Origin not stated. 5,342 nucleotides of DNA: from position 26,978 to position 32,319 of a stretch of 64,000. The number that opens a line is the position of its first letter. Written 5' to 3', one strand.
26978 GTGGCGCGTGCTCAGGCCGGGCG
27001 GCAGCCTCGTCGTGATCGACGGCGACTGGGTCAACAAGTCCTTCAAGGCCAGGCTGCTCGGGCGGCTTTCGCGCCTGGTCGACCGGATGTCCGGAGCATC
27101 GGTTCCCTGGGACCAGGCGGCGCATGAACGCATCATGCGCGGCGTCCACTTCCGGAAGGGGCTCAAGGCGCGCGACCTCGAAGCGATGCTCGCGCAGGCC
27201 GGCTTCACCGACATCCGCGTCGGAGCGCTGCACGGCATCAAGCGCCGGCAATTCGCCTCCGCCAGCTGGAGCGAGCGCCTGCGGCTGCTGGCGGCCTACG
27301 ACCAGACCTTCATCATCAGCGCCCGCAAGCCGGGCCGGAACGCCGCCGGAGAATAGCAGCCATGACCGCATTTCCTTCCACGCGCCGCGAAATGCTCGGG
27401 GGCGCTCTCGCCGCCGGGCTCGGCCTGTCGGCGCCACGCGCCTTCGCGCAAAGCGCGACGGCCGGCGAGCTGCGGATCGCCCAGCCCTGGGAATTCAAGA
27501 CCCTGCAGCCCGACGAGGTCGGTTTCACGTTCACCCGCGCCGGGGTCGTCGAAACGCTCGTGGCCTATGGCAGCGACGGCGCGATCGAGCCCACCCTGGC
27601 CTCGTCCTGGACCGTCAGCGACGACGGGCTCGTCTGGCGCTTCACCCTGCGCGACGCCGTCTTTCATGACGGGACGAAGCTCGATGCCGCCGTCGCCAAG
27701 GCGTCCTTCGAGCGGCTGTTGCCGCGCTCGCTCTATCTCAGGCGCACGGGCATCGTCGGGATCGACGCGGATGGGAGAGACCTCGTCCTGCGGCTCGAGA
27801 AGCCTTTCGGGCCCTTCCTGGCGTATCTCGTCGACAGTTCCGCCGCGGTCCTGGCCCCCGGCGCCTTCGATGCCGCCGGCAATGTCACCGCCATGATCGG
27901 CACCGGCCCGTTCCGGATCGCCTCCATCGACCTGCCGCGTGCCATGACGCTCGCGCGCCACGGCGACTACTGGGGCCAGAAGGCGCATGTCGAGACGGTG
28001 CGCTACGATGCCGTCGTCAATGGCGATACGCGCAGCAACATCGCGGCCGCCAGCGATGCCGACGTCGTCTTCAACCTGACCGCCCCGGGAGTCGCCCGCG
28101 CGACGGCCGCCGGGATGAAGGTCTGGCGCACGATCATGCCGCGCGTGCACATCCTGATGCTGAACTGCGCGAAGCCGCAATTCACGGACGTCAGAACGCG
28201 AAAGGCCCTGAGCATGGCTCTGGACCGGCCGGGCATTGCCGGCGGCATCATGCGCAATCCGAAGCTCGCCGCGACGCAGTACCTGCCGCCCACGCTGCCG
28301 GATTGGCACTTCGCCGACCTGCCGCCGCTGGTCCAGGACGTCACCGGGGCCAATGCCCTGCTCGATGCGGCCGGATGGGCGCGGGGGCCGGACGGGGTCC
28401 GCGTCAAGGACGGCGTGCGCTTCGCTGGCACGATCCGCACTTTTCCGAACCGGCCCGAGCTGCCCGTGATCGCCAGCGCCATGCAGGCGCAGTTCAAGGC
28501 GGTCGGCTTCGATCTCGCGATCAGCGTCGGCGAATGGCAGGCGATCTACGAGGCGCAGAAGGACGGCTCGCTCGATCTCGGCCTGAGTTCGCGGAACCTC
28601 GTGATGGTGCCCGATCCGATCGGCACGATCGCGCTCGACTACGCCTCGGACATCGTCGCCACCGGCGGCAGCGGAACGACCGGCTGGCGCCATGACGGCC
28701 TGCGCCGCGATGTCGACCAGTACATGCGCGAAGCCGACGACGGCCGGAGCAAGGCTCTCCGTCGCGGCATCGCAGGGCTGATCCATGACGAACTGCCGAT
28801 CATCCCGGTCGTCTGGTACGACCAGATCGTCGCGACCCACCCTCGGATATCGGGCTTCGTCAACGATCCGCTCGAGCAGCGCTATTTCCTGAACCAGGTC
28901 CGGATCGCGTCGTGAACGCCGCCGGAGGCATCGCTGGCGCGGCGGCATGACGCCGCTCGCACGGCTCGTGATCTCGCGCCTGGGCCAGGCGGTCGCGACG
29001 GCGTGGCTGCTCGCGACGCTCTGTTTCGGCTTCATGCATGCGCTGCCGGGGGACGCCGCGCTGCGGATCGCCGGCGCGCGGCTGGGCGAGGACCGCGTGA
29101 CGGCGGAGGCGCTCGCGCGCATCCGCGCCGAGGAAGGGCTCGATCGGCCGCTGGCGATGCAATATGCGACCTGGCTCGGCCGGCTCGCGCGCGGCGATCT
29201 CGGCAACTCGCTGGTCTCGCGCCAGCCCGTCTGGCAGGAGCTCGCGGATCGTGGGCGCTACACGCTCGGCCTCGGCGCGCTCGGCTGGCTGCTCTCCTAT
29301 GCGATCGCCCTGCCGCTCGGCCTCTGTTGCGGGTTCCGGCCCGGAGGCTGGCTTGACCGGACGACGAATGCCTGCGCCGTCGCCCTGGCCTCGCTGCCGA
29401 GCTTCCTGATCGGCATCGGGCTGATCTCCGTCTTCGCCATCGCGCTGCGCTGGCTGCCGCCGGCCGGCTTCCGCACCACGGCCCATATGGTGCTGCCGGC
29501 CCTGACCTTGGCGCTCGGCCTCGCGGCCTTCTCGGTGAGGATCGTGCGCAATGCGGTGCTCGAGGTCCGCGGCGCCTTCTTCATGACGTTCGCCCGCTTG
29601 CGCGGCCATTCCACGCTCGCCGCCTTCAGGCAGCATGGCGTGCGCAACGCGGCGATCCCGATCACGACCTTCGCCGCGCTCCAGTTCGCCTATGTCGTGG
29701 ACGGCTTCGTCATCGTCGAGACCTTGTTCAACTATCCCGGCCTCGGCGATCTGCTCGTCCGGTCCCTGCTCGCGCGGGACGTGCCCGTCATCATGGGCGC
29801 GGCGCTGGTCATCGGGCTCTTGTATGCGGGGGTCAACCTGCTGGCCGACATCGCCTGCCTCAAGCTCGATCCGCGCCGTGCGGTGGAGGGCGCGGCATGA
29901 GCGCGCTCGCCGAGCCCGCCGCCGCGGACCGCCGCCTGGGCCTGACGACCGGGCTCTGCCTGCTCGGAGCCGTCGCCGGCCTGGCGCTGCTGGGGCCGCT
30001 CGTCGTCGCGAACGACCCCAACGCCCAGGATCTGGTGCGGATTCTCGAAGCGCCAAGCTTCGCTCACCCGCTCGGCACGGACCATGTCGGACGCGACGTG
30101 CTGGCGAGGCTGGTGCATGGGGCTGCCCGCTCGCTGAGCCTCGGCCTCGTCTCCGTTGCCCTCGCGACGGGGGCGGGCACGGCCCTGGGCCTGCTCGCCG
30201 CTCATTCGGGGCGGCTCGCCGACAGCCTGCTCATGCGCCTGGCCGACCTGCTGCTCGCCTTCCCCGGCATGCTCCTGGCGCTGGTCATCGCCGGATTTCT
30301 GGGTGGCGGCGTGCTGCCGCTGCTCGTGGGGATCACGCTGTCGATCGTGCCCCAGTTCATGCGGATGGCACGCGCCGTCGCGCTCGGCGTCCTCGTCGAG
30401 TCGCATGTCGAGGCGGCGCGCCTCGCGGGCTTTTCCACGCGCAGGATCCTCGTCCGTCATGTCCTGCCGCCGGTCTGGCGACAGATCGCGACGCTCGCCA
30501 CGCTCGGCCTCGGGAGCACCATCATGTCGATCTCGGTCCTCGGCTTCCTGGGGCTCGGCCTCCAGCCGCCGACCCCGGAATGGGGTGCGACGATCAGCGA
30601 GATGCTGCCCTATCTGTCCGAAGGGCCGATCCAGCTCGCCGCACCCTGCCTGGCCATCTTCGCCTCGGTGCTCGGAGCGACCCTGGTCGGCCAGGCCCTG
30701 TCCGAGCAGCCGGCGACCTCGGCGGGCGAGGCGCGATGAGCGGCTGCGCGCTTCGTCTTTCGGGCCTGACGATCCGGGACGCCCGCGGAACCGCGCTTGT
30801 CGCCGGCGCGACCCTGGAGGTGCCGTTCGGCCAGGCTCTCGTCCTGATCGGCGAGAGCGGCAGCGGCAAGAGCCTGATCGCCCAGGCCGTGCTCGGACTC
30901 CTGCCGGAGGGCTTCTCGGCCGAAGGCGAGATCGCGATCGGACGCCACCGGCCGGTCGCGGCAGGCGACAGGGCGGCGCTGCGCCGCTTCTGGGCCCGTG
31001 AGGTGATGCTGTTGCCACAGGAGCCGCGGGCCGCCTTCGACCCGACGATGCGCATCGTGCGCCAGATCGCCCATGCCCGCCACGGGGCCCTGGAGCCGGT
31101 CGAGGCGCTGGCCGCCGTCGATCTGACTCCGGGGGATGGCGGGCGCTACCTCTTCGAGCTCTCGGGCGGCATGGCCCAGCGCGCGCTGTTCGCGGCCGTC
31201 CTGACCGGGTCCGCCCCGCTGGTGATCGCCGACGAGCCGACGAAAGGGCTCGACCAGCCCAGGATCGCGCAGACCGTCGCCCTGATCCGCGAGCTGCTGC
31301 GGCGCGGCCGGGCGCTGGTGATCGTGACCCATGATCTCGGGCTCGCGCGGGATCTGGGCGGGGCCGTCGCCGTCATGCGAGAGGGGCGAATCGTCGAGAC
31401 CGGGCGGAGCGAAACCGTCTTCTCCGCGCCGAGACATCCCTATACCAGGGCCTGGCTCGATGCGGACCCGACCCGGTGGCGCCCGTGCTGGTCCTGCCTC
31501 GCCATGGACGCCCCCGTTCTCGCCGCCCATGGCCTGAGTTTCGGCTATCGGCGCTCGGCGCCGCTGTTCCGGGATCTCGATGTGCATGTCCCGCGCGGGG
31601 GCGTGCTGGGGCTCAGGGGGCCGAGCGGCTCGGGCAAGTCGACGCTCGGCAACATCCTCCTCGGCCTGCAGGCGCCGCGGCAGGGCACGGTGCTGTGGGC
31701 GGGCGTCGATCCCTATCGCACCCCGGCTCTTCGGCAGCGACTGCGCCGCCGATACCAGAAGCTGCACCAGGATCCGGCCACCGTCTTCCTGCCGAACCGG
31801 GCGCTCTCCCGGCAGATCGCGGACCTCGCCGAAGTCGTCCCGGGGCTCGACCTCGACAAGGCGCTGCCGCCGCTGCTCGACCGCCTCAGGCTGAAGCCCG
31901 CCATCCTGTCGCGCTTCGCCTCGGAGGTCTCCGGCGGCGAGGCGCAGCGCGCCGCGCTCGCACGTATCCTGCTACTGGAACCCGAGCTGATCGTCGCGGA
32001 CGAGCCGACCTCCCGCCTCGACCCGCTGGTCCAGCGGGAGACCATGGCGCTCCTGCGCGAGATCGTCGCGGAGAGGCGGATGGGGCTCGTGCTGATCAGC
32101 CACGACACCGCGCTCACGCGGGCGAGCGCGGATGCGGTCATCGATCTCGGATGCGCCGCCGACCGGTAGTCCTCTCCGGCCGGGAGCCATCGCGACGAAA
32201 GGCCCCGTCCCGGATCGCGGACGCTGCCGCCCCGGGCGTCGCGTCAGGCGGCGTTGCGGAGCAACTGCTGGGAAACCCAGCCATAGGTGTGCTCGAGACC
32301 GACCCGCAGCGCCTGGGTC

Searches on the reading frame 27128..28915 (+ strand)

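Call 32: search_protein_families(library=pfam, max_evalue=0.01, proteins=[window:27128-28915:+])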
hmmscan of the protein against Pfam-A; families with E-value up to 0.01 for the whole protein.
window:27128-28915:+ (595 aa): 1 family
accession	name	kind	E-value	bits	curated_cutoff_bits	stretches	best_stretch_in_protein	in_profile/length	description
PF00496.27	SBP_bac_5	-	3.5e-64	217.7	32.4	1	153-497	2-353/368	Bacterial extracellular solute-binding proteins, family 5 Middle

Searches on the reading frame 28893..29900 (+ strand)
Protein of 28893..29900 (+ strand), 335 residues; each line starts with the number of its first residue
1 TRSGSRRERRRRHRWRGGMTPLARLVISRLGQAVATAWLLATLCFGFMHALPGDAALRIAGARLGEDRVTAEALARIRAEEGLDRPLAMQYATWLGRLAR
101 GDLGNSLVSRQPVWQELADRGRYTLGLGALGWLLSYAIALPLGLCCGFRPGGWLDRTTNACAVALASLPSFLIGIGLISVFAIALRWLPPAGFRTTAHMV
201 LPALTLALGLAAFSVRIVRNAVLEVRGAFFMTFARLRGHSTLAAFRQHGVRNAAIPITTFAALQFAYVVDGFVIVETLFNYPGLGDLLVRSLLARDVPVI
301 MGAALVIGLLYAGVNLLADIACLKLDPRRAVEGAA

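Call 32: search_protein_families(library=pfam, max_evalue=0.01, proteins=[window:28893-29900:+])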
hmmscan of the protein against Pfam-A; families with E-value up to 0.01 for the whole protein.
window:28893-29900:+ (335 aa): 2 families
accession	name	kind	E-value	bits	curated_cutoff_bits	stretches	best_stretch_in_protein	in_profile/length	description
PF00528.27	BPD_transp_1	-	2.2e-36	125.8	26.4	1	139-329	1-182/184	Binding-protein-dependent transport system inner membrane component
PF19300.4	BPD_transp_1_N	-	8.3e-09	36.1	23.8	1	24-126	3-112/114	Binding-prot-dependent transport system membrane comp, N-term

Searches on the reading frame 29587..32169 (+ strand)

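Call 49: search_protein_families(library=pfam, max_evalue=0.0001, proteins=[window:29587-32169:+])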
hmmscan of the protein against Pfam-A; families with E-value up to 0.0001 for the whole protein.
window:29587-32169:+ (860 aa): 5 families
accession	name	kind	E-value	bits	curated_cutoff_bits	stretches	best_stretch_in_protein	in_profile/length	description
PF00005.33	ABC_tran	-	4.6e-42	144.3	25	2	662-809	2-137/137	ABC transporter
PF13304.12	AAA_21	-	3.6e-11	44.1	27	0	515-586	228-302/304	AAA domain, putative AbiEii toxin, Type IV TA system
PF13191.12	AAA_16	-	3e-07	31.5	32.6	0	668-759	21-104/167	AAA ATPase domain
PF13555.12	AAA_29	-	3.4e-06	27.1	27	0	661-687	12-38/61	P-loop containing region of AAA domain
PF13401.12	AAA_22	-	1.2e-05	26.1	27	0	416-447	6-33/130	AAA domain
